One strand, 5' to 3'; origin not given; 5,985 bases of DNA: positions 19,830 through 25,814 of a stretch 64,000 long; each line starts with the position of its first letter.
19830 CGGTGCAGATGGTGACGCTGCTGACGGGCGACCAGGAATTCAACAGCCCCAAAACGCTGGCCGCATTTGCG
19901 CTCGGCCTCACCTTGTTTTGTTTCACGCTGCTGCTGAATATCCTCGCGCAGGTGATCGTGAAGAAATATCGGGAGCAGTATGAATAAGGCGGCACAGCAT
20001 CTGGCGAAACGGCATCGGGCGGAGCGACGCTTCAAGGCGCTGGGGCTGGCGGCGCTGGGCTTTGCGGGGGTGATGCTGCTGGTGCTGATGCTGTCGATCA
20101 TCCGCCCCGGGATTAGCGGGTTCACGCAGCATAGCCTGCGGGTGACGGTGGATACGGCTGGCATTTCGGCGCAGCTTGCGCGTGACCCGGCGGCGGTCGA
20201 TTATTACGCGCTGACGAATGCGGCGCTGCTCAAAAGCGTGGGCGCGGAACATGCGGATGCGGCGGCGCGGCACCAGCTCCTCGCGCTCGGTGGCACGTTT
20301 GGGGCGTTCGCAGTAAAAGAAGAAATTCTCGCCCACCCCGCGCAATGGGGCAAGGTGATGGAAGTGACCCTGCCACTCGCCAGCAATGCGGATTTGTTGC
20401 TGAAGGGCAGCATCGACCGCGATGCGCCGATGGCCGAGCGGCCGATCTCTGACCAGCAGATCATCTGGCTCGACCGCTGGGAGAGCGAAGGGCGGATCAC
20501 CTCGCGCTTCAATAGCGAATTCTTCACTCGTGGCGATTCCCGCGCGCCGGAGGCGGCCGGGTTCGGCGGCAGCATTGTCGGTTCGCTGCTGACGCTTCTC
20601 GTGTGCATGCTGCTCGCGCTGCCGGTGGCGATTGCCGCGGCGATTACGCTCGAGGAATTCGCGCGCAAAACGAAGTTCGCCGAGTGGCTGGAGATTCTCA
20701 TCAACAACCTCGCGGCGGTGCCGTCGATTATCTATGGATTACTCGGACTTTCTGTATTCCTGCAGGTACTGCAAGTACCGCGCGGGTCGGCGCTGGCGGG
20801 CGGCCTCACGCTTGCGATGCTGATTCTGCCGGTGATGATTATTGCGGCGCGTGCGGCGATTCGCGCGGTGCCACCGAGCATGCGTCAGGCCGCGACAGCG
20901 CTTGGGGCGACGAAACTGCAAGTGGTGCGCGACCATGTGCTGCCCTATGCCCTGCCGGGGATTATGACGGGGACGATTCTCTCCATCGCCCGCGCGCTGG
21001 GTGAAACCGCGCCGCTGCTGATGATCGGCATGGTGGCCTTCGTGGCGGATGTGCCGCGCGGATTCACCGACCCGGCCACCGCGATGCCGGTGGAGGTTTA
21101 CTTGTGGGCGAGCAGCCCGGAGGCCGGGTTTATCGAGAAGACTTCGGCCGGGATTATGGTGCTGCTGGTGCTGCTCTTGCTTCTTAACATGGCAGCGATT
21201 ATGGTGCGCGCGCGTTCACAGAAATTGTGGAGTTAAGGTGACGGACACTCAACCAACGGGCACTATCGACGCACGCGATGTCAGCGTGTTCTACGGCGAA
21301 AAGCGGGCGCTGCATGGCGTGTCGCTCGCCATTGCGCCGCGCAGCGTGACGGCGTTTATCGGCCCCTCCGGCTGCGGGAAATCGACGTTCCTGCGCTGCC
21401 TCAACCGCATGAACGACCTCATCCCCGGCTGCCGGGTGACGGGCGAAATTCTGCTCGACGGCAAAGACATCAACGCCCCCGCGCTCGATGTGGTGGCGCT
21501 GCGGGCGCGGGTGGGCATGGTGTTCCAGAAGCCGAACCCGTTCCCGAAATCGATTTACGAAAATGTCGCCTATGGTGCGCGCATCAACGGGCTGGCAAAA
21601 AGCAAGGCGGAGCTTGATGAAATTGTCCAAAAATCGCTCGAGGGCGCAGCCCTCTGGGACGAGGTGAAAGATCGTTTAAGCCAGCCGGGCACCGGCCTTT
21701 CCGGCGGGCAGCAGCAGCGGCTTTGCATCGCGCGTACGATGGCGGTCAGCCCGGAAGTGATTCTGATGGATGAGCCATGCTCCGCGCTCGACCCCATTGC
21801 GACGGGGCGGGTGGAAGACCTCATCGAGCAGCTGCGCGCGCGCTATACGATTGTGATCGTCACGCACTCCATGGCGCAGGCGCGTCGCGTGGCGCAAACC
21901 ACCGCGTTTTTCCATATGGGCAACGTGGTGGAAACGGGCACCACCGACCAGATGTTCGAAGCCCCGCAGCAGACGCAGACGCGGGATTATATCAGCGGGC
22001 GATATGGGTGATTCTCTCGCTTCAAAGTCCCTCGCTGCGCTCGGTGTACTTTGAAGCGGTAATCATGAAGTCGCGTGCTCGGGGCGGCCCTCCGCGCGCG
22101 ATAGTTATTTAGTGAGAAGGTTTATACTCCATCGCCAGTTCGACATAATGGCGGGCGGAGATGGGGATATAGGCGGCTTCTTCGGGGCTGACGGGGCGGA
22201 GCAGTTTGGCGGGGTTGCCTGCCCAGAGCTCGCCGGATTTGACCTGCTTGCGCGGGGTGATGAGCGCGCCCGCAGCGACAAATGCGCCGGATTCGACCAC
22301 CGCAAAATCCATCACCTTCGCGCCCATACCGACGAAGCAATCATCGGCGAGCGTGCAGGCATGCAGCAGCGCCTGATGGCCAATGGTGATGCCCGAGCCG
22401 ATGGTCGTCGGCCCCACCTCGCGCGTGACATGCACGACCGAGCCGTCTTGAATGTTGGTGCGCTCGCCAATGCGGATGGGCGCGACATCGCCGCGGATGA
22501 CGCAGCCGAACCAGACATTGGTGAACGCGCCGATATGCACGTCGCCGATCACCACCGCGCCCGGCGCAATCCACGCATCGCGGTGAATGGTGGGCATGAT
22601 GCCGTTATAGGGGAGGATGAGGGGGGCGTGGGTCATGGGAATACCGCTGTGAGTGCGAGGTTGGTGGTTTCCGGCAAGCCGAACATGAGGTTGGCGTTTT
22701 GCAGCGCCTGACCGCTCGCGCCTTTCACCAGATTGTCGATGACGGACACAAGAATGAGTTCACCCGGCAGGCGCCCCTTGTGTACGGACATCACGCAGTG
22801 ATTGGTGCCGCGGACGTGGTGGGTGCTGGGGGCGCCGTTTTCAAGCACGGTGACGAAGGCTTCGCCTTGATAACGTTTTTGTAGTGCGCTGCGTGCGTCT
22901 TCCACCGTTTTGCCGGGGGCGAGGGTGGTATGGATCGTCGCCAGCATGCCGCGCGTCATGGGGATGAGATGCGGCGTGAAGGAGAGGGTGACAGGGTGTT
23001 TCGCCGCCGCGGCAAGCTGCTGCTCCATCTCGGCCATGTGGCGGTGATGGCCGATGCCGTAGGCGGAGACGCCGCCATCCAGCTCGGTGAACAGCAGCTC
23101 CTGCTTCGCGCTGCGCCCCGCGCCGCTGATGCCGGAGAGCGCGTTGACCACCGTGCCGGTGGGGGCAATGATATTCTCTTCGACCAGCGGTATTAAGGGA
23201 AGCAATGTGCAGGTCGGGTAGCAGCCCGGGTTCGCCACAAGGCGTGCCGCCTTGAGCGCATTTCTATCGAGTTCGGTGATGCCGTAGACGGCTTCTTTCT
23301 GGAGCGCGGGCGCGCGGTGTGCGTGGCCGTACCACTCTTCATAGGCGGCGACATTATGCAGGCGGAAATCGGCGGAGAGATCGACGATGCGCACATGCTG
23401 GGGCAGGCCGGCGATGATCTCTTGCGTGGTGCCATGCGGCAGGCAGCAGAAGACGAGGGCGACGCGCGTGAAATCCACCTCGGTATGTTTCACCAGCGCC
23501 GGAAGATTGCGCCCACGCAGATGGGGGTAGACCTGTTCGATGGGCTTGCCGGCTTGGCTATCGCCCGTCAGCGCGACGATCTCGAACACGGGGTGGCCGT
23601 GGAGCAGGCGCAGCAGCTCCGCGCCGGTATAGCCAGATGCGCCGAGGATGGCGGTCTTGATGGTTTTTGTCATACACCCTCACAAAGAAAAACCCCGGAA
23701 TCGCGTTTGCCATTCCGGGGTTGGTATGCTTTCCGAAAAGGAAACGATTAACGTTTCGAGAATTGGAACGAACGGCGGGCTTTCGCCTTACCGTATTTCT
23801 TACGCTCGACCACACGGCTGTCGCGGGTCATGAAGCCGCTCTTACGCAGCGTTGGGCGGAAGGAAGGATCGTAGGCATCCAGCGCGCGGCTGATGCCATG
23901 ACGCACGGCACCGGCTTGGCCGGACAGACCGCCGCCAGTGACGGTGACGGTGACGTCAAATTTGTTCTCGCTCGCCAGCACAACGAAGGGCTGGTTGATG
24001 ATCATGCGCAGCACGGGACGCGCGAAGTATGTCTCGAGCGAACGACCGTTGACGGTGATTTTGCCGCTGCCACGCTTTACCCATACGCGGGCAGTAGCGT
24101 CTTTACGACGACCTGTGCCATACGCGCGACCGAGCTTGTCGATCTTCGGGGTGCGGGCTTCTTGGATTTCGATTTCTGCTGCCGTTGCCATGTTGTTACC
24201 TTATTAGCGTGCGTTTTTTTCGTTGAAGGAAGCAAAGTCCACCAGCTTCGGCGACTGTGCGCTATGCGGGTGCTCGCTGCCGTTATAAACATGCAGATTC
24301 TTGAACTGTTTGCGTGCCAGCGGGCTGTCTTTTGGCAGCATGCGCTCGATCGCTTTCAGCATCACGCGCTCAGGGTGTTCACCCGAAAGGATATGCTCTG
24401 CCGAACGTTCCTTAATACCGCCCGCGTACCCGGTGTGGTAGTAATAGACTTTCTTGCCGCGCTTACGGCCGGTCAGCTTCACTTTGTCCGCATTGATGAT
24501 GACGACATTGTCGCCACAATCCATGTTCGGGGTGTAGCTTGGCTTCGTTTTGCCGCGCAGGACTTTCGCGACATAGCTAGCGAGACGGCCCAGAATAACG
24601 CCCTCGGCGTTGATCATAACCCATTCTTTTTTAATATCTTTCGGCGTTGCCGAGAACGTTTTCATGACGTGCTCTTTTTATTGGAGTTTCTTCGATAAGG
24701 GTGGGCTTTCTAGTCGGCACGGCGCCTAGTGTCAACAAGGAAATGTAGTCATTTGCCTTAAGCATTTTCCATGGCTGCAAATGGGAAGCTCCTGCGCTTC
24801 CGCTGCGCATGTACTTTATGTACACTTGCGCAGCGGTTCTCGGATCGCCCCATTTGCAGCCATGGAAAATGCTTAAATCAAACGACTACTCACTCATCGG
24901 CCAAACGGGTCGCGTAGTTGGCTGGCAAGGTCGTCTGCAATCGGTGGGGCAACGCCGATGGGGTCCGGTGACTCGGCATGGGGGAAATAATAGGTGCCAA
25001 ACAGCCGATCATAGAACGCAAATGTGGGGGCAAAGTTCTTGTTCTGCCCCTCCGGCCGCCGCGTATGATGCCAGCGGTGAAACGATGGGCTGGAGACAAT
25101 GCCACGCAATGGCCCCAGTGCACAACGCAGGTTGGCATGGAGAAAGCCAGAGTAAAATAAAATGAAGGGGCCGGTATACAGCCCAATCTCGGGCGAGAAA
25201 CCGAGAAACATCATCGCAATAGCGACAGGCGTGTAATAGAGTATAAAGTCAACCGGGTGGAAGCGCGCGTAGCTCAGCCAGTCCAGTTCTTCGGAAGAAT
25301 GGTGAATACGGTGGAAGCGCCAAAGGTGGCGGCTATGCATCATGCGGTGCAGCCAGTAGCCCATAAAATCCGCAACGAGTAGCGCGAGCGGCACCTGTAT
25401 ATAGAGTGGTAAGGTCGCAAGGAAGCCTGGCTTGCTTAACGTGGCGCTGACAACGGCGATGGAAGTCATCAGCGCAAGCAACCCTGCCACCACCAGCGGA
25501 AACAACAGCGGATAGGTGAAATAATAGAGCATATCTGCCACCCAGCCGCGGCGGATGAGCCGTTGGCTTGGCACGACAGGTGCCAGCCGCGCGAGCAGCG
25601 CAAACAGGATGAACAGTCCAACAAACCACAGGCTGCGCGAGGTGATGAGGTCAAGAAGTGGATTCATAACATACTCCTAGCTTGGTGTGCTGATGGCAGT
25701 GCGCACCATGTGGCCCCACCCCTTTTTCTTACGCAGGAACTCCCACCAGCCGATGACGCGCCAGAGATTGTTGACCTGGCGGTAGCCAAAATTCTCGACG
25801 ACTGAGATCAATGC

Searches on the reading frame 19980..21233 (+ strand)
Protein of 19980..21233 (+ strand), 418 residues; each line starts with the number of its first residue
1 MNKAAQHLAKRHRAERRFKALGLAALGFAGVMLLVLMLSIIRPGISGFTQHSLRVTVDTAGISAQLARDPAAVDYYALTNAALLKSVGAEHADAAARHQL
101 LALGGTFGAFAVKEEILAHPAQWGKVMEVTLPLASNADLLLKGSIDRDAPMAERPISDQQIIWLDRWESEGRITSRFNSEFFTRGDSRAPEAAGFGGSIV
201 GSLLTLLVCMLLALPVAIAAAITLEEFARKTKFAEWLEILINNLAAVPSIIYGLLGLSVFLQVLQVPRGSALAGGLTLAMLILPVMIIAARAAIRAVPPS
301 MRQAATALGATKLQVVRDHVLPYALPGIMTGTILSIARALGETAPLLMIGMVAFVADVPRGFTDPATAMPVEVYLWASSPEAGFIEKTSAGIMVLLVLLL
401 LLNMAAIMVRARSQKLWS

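Call 96: search_protein_families(library=pfam, proteins=[window:19980-21233:+], max_evalue=0.0001)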
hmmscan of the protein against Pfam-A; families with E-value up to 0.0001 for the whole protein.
window:19980-21233:+ (418 aa): 2 families
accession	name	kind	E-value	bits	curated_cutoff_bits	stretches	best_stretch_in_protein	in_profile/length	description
PF11812.13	DUF3333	-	2.4e-27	96.4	26.5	1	6-150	2-150/151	Domain of unknown function (DUF3333)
PF00528.27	BPD_transp_1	-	1.1e-17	64.8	26.4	1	214-403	2-169/184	Binding-protein-dependent transport system inner membrane component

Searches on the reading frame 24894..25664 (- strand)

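Call 47: search_protein_families(library=pfam, proteins=[window:24894-25664:-], max_evalue=0.01)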
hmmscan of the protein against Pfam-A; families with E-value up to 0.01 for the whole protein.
window:24894-25664:- (256 aa): 1 family
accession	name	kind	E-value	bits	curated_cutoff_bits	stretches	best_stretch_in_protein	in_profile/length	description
PF04116.19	FA_hydroxylase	-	3.5e-30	105.6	31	1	92-224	2-132/132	Fatty acid hydroxylase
